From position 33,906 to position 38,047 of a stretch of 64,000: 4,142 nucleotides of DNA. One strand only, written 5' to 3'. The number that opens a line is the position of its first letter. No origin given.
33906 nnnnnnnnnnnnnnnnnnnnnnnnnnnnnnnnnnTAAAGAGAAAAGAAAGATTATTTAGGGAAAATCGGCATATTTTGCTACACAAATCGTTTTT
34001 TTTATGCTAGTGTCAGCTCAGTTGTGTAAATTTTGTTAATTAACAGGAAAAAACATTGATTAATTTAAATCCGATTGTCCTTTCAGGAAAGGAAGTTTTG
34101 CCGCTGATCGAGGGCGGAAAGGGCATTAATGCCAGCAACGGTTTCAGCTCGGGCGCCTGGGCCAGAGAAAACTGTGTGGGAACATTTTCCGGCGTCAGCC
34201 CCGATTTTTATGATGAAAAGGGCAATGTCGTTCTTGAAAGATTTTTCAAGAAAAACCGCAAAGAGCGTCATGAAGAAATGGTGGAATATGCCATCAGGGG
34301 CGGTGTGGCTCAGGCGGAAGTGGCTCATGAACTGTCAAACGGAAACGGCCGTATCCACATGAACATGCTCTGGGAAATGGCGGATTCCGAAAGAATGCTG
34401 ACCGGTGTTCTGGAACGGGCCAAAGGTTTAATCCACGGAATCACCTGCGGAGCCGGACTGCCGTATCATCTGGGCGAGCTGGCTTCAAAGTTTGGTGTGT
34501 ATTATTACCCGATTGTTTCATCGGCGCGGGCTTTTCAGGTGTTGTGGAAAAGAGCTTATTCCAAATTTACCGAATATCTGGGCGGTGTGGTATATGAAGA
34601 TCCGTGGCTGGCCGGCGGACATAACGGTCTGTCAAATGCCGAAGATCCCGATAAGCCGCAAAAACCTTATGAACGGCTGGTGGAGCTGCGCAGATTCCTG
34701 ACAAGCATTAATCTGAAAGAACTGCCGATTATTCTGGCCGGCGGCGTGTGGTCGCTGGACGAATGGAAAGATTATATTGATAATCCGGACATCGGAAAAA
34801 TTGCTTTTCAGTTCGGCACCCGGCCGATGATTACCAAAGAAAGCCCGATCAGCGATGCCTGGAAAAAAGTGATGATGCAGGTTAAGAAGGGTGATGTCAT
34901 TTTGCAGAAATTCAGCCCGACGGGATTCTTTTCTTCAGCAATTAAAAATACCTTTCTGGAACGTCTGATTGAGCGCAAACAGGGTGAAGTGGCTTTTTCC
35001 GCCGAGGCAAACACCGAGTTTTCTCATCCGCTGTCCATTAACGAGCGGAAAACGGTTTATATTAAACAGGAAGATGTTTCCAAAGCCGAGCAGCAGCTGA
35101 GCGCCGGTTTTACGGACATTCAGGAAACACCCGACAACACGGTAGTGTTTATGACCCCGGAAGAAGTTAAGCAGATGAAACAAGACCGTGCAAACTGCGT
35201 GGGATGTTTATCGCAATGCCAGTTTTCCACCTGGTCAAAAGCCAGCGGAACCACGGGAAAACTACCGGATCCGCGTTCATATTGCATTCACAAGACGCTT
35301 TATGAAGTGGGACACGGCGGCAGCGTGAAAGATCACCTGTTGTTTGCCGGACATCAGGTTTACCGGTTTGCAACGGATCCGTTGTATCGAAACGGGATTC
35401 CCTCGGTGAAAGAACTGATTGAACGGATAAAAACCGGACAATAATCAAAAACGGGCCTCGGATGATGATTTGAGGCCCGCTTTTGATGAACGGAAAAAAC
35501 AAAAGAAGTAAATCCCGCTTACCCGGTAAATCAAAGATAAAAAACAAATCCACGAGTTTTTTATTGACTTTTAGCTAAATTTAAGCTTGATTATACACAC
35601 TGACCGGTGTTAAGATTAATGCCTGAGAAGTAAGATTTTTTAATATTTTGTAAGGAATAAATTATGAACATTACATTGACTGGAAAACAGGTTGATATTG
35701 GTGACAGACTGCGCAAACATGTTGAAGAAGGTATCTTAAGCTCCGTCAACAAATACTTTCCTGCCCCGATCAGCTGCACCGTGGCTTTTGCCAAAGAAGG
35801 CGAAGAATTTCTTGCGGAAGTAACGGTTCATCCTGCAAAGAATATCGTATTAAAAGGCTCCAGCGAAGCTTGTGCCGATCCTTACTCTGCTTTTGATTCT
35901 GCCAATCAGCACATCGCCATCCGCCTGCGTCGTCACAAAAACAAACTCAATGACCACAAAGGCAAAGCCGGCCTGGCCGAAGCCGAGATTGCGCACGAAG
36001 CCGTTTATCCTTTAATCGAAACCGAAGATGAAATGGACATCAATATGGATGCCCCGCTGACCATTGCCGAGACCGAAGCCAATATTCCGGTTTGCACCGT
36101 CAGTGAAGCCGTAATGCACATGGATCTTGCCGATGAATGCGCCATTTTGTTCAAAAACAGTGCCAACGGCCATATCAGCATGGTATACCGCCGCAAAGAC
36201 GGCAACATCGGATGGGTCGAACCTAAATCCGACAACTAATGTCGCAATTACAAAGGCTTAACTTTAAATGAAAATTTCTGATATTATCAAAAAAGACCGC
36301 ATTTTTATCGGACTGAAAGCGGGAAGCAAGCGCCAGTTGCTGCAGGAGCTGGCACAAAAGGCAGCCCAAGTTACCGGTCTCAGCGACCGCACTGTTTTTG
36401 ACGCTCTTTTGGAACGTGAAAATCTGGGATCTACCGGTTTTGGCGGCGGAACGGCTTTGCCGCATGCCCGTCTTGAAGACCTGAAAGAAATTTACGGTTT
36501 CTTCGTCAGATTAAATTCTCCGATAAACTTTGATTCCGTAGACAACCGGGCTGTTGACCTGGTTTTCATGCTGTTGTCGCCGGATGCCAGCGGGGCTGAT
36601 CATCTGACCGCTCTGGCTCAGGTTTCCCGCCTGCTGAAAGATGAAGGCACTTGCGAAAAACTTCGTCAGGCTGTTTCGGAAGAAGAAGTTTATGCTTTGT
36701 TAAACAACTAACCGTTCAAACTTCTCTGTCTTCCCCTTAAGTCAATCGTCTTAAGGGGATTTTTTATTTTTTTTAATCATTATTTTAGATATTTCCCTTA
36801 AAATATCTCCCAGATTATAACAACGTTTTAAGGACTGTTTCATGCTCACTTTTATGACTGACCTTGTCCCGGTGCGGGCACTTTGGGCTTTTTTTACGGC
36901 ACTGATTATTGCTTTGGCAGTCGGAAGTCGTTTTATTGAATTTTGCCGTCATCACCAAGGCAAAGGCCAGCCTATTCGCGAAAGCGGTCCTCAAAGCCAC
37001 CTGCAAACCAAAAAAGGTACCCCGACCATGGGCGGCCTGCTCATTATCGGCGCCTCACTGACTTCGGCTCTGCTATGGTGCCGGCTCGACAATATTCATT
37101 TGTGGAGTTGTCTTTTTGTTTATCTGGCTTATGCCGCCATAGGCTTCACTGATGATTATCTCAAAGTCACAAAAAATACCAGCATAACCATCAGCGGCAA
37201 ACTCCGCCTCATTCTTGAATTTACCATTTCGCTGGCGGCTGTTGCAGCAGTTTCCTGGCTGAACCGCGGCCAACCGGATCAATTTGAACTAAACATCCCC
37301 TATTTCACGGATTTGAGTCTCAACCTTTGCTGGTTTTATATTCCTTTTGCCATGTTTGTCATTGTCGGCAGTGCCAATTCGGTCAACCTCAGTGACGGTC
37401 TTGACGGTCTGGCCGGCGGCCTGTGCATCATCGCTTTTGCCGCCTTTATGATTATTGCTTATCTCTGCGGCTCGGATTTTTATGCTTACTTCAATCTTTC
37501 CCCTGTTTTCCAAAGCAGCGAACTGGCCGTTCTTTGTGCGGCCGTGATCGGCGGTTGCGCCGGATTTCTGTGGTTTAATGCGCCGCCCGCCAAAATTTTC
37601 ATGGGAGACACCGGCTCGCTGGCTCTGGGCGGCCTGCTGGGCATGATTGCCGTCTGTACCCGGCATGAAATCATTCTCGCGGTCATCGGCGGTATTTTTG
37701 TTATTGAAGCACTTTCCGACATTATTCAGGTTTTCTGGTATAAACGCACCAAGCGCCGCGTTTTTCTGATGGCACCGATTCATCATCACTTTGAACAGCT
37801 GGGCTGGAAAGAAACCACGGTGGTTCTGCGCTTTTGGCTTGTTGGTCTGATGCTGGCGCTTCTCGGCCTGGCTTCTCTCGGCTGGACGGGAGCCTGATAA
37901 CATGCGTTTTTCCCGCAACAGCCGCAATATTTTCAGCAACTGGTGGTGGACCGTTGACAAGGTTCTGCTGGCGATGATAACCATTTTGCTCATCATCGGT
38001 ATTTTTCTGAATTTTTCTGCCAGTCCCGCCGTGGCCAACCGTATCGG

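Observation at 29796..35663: A 5.8-kb accessory block splits the conserved rpoN | hpf-ptsN unit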

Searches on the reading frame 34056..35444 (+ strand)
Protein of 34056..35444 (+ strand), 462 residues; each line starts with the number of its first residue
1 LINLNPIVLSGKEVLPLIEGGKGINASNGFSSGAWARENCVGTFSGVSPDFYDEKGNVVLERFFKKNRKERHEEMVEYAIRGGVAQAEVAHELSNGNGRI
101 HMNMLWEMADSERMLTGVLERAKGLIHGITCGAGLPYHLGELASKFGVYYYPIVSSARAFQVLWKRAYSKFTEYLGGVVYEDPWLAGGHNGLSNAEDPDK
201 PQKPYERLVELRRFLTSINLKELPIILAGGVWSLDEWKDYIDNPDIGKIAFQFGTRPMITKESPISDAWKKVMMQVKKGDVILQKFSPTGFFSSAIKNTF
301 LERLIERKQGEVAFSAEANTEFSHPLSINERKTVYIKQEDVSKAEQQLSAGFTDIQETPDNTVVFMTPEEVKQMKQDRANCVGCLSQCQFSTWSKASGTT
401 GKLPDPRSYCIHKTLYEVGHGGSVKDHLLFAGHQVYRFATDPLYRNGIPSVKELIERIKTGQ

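Call 4: search_protein_families(library=pfam, proteins=[window:34056-35444:+])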
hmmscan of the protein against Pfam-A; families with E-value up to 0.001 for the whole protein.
window:34056-35444:+ (462 aa): 1 family
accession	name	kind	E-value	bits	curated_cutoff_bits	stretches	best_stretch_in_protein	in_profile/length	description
PF03060.21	NMO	-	1.9e-07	31.2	28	1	129-318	117-285/331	Nitronate monooxygenase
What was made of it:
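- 34056..35444 (+): NMO-family flavoprotein, FabX-like, with a CxxCxxxC...C cluster motif. Pfam NMO (call 4).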

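Call 48: search_protein_families(library=ncbifam, proteins=[window:34056-35444:+], max_evalue=0.001)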
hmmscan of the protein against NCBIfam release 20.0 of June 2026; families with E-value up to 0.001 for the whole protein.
window:34056-35444:+ (462 aa): 1 family
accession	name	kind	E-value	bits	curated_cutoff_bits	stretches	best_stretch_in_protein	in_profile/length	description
TIGR03151.1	enACPred_II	equivalog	0.00017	21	453.1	1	222-308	161-243/307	enoyl-[acyl-carrier-protein] reductase FabK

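Call 49: search_protein_families(library=padloc, proteins=[window:34056-35444:+], max_evalue=0.01)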
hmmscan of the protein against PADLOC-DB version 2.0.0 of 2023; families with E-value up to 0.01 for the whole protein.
window:34056-35444:+ (462 aa): 0 families

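Call 55: search_solved_structures(query=window:34056-35444:+, max_evalue=0.01)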
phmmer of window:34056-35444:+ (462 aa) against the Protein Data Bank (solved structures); distinct sequences matched with E-value up to 0.01: 4.
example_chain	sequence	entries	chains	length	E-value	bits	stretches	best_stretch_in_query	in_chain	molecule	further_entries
9lt5_A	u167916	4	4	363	6.8e-22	81.3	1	6-313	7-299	2-nitropropane dioxygenase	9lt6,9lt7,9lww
9jsy_A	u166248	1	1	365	6.9e-22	81.3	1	6-313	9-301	2-nitropropane dioxygenase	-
9k7h_A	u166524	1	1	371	7.3e-22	81.2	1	6-313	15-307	2-nitropropane dioxygenase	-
7e1q_A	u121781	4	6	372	7.3e-22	81.2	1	6-313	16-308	2-nitropropane dioxygenase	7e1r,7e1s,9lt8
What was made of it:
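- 34056..35444 (+): The best solved homologues are the 7e1q/9lt5 group, E 7e-22 (call 55).
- On FabX-type dehydrogenase/isomerase: The barrel matches 7e1q at E 7e-22 over residues 6-313 (call 55).
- Closest known: Helicobacter pylori FabX. Same: The NMO-family FMN barrel aligns over residues 6-313, E 7e-22 (call 55).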

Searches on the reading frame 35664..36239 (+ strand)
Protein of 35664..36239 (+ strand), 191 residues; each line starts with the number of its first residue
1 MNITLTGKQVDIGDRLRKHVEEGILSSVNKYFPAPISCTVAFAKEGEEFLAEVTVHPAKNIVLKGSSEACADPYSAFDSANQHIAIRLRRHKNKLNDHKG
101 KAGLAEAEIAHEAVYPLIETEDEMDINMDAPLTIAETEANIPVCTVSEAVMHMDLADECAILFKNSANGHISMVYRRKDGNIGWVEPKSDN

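Call 4: search_protein_families(library=pfam, proteins=[window:35664-36239:+])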
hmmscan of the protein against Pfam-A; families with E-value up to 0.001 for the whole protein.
window:35664-36239:+ (191 aa): 2 families
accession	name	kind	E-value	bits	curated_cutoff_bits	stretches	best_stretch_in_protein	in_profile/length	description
PF02482.25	Ribosomal_S30AE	-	1.5e-17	64.5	23.7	1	3-96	1-88/88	Sigma 54 modulation protein / S30EA ribosomal protein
PF16321.10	Ribosom_S30AE_C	-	1.4e-14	53.9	25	1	131-183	4-56/57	Sigma 54 modulation/S30EA ribosomal protein C terminus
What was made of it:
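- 35664..36711 (+): hpf (long form) and ptsN, right flank of the insertion. Pfam (call 4).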

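Call 16: find_encoding_contigs(protein=window:35664-36239:+, flank=10000, max_places=6)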
Protein window:35664-36239:+ (191 aa): 21 contigs read that carry it; 6 places shown.
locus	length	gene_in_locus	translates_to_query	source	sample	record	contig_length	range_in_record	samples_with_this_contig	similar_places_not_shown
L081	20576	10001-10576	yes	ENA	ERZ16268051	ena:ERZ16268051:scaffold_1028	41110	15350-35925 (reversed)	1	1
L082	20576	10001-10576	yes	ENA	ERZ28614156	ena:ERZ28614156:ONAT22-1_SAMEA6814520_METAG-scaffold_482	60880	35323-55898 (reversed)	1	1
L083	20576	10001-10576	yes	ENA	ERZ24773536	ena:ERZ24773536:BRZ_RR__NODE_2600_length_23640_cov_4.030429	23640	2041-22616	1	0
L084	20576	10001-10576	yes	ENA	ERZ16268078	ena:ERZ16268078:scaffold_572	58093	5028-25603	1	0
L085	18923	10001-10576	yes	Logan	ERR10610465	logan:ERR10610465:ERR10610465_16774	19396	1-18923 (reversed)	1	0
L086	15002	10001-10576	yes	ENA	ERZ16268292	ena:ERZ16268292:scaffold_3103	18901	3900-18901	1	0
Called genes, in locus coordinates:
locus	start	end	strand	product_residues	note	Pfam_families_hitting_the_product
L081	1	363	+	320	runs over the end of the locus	PF01380:SIS, PF00571:CBS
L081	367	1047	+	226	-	PF06835:LptC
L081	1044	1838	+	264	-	PF03968:LptD_N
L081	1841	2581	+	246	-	PF00005:ABC_tran, PF13304:AAA_21 (faint), PF12399:BCA_ABC_TP_C (weak)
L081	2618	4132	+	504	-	PF00309:Sigma54_AID, PF04963:Sigma54_CBD, PF04552:Sigma54_DBD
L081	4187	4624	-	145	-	PF00156:Pribosyltran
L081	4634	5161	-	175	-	PF00578:AhpC-TSA, PF08534:Redoxin, PF13098:Thioredoxin_2, PF13905:Thioredoxin_8 (weak)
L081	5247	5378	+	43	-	-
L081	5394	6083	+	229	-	PF00092:VWA (weak)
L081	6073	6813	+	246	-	PF13672:PP2C_2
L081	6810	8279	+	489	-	PF00069:Pkinase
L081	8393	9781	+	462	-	PF03060:NMO (weak)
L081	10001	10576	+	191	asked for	PF02482:Ribosomal_S30AE, PF16321:Ribosom_S30AE_C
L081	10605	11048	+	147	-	PF00359:PTS_EIIA_2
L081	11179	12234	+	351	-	PF10555:MraY_sig1 (faint), PF00953:Glycos_transf_4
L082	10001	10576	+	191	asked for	PF02482:Ribosomal_S30AE, PF16321:Ribosom_S30AE_C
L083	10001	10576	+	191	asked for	PF02482:Ribosomal_S30AE, PF16321:Ribosom_S30AE_C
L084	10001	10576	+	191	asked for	PF02482:Ribosomal_S30AE, PF16321:Ribosom_S30AE_C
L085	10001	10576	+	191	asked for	PF02482:Ribosomal_S30AE, PF16321:Ribosom_S30AE_C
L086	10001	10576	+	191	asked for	PF02482:Ribosomal_S30AE, PF16321:Ribosom_S30AE_C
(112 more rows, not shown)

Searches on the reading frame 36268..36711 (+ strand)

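Call 4: search_protein_families(library=pfam, proteins=[window:36268-36711:+])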
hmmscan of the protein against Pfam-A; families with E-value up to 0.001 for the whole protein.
window:36268-36711:+ (147 aa): 1 family
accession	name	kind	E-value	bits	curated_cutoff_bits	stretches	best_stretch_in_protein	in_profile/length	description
PF00359.27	PTS_EIIA_2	-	1.9e-35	122.4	27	1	6-147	2-143/144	Phosphoenolpyruvate-dependent sugar phosphotransferase system, EIIA 2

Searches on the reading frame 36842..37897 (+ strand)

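Call 4: search_protein_families(library=pfam, proteins=[window:36842-37897:+])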
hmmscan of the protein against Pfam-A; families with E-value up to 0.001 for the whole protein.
window:36842-37897:+ (351 aa): 2 families
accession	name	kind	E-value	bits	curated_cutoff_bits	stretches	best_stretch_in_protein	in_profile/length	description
PF00953.26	Glycos_transf_4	-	4e-36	124.9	27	1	88-272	2-158/160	Glycosyl transferase family 4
PF10555.14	MraY_sig1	-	3.7e-05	23.4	20.1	1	57-69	1-13/13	Phospho-N-acetylmuramoyl-pentapeptide-transferase signature 1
